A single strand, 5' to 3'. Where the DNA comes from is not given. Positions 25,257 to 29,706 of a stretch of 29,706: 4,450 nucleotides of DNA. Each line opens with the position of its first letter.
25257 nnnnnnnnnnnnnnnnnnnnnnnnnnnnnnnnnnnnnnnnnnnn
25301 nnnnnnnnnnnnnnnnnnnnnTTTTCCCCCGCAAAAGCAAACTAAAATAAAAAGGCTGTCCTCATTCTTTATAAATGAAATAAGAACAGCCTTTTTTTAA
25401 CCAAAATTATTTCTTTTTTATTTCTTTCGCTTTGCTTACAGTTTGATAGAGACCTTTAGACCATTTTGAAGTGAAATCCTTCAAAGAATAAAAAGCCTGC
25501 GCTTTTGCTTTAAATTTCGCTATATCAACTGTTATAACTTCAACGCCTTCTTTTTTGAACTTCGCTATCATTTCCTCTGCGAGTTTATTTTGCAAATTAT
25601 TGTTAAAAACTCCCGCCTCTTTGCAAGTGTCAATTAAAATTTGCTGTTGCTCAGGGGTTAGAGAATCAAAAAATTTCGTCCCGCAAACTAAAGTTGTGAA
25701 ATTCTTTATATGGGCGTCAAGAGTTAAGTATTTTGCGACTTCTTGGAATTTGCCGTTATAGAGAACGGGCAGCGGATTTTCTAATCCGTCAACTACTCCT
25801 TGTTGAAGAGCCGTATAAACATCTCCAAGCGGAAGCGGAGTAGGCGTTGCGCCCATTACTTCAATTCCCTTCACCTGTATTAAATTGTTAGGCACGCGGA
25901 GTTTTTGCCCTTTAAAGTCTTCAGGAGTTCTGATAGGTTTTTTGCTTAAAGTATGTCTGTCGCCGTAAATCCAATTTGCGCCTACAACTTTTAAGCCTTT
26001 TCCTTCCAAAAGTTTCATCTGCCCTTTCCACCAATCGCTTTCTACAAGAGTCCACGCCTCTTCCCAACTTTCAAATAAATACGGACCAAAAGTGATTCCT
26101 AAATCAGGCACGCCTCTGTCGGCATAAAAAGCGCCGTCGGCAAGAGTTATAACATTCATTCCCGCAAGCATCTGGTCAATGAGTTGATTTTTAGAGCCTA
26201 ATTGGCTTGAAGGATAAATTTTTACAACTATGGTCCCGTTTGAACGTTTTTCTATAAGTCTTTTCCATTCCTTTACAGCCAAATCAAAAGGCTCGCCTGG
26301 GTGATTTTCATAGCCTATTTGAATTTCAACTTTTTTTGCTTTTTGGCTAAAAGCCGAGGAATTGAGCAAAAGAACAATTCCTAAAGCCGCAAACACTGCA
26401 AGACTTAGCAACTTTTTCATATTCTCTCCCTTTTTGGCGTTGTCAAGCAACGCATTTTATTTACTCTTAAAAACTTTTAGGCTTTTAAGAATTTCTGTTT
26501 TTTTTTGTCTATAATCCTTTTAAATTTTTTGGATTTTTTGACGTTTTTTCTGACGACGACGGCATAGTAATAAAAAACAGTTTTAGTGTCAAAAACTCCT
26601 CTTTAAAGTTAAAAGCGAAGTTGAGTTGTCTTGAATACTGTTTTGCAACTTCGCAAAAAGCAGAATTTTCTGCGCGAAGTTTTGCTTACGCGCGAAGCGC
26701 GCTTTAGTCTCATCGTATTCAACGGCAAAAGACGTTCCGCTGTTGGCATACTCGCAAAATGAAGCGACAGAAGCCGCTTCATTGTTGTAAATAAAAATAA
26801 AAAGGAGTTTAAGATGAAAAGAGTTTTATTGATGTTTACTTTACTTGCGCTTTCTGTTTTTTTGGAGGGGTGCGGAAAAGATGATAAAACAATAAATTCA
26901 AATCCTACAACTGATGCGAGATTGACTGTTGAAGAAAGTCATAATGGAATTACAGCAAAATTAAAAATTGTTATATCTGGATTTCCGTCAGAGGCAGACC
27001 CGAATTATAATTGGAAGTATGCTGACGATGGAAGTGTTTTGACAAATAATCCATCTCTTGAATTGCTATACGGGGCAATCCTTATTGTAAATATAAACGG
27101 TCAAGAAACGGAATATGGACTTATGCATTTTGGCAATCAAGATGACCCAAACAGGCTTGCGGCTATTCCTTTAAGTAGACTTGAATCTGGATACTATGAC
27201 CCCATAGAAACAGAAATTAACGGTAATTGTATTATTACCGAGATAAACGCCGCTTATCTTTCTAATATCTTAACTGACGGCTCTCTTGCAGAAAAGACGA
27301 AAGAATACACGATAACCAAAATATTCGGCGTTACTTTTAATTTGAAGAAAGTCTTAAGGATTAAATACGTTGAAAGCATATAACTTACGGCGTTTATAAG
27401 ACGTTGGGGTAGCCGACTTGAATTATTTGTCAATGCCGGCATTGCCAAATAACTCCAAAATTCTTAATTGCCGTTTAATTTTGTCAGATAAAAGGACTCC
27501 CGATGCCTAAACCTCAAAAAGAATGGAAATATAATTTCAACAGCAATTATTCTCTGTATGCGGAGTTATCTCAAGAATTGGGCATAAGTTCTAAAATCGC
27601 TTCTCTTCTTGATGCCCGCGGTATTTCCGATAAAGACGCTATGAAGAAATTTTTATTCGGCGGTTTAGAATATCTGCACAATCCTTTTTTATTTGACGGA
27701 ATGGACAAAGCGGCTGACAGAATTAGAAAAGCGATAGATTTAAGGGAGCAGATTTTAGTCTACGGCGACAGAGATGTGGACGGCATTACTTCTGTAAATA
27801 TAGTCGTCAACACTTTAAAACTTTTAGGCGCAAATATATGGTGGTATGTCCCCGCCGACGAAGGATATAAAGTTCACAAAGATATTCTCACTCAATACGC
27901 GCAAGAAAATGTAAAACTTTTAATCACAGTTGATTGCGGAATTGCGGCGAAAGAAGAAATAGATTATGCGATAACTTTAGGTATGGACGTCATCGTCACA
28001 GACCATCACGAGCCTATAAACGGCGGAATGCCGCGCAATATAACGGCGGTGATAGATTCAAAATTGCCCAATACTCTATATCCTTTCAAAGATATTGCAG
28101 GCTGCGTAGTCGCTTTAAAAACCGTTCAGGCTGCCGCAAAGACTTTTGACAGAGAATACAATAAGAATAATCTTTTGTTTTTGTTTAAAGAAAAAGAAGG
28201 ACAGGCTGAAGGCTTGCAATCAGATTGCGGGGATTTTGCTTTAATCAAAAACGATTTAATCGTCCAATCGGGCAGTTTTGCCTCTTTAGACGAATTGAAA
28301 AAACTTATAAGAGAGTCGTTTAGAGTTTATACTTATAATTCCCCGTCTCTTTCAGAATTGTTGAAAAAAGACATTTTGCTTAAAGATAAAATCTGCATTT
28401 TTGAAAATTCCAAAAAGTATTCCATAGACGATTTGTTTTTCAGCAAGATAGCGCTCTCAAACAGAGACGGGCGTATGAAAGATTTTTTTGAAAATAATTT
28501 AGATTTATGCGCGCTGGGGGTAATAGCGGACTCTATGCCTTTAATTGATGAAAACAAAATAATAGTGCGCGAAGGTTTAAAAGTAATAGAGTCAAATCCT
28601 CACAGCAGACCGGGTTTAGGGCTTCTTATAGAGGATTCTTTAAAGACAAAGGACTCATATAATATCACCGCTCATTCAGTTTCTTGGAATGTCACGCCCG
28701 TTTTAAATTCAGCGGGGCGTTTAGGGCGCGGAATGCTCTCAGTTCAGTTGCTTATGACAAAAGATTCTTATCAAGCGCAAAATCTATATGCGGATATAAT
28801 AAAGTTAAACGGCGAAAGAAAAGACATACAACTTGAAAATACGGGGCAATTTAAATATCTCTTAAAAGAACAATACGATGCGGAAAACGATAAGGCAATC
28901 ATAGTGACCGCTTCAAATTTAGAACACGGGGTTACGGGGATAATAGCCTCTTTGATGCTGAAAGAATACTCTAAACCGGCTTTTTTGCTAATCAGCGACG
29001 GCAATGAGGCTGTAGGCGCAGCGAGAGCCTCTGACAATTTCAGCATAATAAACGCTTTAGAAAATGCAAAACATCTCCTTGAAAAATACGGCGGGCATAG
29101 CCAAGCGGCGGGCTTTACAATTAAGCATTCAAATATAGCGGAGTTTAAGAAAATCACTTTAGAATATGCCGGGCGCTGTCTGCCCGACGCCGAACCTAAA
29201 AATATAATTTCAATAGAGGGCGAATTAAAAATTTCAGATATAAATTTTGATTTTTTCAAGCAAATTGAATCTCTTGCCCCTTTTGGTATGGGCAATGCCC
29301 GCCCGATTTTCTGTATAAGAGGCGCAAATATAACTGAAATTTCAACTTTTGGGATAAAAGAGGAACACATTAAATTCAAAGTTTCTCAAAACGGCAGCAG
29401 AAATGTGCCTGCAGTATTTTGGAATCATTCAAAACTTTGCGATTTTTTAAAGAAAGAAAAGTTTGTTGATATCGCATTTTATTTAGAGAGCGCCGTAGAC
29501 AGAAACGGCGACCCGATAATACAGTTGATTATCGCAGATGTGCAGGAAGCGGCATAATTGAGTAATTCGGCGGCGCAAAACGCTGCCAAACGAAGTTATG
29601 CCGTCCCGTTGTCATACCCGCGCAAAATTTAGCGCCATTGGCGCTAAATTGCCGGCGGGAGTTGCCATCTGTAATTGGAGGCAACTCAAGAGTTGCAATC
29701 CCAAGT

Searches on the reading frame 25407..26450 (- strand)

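Call 15: search_protein_families(library=pfam, proteins=[window:25407-26450:-])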
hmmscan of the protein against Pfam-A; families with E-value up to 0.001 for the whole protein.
window:25407-26450:- (347 aa): 1 family
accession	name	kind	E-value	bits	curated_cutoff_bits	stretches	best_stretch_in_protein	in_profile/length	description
PF03480.18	DctP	-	3.9e-70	236.8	23.4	1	46-321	2-279/286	Bacterial extracellular solute-binding protein, family 7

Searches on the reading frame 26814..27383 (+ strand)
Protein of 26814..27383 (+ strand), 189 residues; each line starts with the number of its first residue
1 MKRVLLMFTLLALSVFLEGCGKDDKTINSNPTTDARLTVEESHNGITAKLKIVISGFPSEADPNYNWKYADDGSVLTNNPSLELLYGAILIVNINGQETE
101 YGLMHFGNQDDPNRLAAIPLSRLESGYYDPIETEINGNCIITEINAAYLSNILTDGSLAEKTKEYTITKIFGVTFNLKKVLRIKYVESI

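Call 15: search_protein_families(library=pfam, proteins=[window:26814-27383:+])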
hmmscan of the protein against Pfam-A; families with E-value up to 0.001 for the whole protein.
window:26814-27383:+ (189 aa): 0 families

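Call 41: search_protein_families(library=pfam, proteins=[window:26814-27383:+], max_evalue=0.1)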
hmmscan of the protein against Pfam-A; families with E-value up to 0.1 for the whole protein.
window:26814-27383:+ (189 aa): 1 family
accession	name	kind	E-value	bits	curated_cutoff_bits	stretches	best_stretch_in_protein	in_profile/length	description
PF24486.1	DUF7583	-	0.0084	16.7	27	1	126-157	14-45/100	Domain of unknown function (DUF7583)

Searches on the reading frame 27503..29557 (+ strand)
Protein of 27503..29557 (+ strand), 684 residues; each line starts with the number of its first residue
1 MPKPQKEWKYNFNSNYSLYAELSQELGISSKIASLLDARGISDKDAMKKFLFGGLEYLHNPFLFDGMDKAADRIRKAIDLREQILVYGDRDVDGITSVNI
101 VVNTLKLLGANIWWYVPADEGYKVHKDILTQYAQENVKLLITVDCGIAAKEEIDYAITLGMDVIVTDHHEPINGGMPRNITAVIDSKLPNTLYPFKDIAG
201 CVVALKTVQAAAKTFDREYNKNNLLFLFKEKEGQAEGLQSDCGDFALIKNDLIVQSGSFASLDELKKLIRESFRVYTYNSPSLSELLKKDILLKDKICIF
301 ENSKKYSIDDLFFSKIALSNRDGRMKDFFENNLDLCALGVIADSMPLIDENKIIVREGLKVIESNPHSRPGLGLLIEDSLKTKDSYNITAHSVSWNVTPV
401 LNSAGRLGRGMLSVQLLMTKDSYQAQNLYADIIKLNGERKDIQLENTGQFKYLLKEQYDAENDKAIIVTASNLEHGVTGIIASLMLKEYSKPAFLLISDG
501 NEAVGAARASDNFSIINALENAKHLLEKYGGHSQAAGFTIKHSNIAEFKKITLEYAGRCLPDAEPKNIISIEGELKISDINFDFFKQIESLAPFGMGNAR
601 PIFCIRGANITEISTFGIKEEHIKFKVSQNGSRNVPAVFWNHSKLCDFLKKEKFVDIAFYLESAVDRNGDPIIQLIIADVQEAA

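Call 15: search_protein_families(library=pfam, proteins=[window:27503-29557:+])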
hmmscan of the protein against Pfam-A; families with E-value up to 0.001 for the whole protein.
window:27503-29557:+ (684 aa): 3 families
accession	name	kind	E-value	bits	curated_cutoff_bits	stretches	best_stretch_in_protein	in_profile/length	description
PF17768.7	RecJ_OB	-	2.2e-24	86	27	1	571-679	1-107/107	RecJ OB domain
PF01368.27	DHH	-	1.8e-18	67.4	28.1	1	83-214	1-108/125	DHH family, N-terminal domain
PF02272.25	DHHA1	-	2e-10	41.5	25.9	1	463-552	2-96/102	DHHA1 domain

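Call 16: find_homologous_proteins(query=window:27503-29557:+)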
Query window:27503-29557:+ (684 aa): 5220 proteins with E <= 0.001 among 8000 candidates; the best 120 are listed.
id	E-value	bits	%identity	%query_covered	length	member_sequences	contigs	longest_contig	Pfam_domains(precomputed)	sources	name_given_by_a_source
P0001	0.0e+0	1526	99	100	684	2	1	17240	PF01368.28,PF17768.8,PF02272.25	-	-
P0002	5.5e-289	978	64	100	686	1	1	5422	PF01368.28,PF17768.8,PF02272.25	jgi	jgi:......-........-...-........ exonuclease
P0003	1.2e-272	924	62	99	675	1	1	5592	PF01368.28,PF17768.8,PF02272.25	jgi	jgi:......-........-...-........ exonuclease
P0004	1.6e-271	920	62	99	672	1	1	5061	PF01368.28,PF17768.8,PF02272.25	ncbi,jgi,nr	ncbi:MAG: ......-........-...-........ exonuclease RecJ [Endomicrobium sp.]|jgi:single-stranded-DNA-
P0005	6.2e-264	895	61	99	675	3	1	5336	PF01368.28,PF17768.8,PF02272.25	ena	-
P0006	2.0e-253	861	59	99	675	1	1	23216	PF01368.28,PF17768.8,PF02272.25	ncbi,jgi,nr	ncbi:MAG: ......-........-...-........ exonuclease RecJ [Elusimicrobiota bacterium]|jgi:single-stran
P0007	1.8e-252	857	59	99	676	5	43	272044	PF01368.28,PF17768.8,PF02272.25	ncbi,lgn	-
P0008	3.4e-245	833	56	100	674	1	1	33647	PF01368.28,PF17768.8,PF02272.25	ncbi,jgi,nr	ncbi:MAG: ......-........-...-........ exonuclease RecJ [Elusimicrobiota bacterium]|jgi:single-stran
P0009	2.7e-243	827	58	99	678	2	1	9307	PF01368.28,PF17768.8,PF02272.25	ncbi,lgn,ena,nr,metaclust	ncbi:MAG: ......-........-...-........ exonuclease RecJ [Endomicrobia bacterium]|nr:single-stranded-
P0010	1.4e-242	825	57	99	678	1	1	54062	PF01368.28,PF17768.8,PF02272.25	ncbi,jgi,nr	ncbi:MAG: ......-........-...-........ exonuclease RecJ [Endomicrobium sp.]|jgi:single-stranded-DNA-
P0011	4.9e-242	823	57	100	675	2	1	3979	PF01368.28,PF17768.8,PF02272.25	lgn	-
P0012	3.2e-241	820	56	99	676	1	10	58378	PF01368.28,PF17768.8,PF02272.25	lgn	-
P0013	1.9e-240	818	58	99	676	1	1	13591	PF01368.28,PF17768.8,PF02272.25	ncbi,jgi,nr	ncbi:MAG: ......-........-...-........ exonuclease RecJ [Endomicrobium sp.]|jgi:single-stranded-DNA-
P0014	6.3e-240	816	57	99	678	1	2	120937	PF01368.28,PF17768.8,PF02272.25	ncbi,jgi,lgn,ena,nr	ncbi:MAG: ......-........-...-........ exonuclease RecJ [Endomicrobia bacterium]|nr:single-stranded-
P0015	1.4e-239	815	57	99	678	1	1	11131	PF01368.28,PF17768.8,PF02272.25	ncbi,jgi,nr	ncbi:MAG: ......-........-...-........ exonuclease RecJ [Endomicrobia bacterium]|nr:single-stranded-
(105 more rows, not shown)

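Call 17: find_encoding_contigs(protein=P0001, flank=10000)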
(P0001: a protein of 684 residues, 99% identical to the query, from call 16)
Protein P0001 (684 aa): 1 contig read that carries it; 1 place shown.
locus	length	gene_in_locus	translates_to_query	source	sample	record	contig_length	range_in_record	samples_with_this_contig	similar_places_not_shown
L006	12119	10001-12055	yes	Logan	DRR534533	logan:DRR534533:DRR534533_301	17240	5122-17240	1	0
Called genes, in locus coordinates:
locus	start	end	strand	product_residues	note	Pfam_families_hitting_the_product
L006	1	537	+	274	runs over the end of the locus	PF01678:DAP_epimerase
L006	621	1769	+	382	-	PF02321:OEP (faint)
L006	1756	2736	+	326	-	PF01734:Patatin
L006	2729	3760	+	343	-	PF13428:TPR_14 (faint), PF14559:TPR_19 (faint), PF07719:TPR_2 (faint), PF13174:TPR_6 (faint), PF13181:TPR_8 (faint), PF13414:TPR_11 (faint), PF13424:TPR_12 (faint), PF13432:TPR_16 (faint), +1 more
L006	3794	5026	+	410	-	PF00278:Orn_DAP_Arg_deC, PF01168:Ala_racemase_N (weak), PF02784:Orn_Arg_deC_N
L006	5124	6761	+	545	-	PF01268:FTHFS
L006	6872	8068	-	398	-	PF00155:Aminotran_1_2, PF01041:DegT_DnrJ_EryC1, PF01053:Cys_Met_Meta_PP (weak)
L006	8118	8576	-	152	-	PF04290:DctQ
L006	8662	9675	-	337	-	PF03480:DctP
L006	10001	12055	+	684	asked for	PF01368:DHH, PF02272:DHHA1, PF17768:RecJ_OB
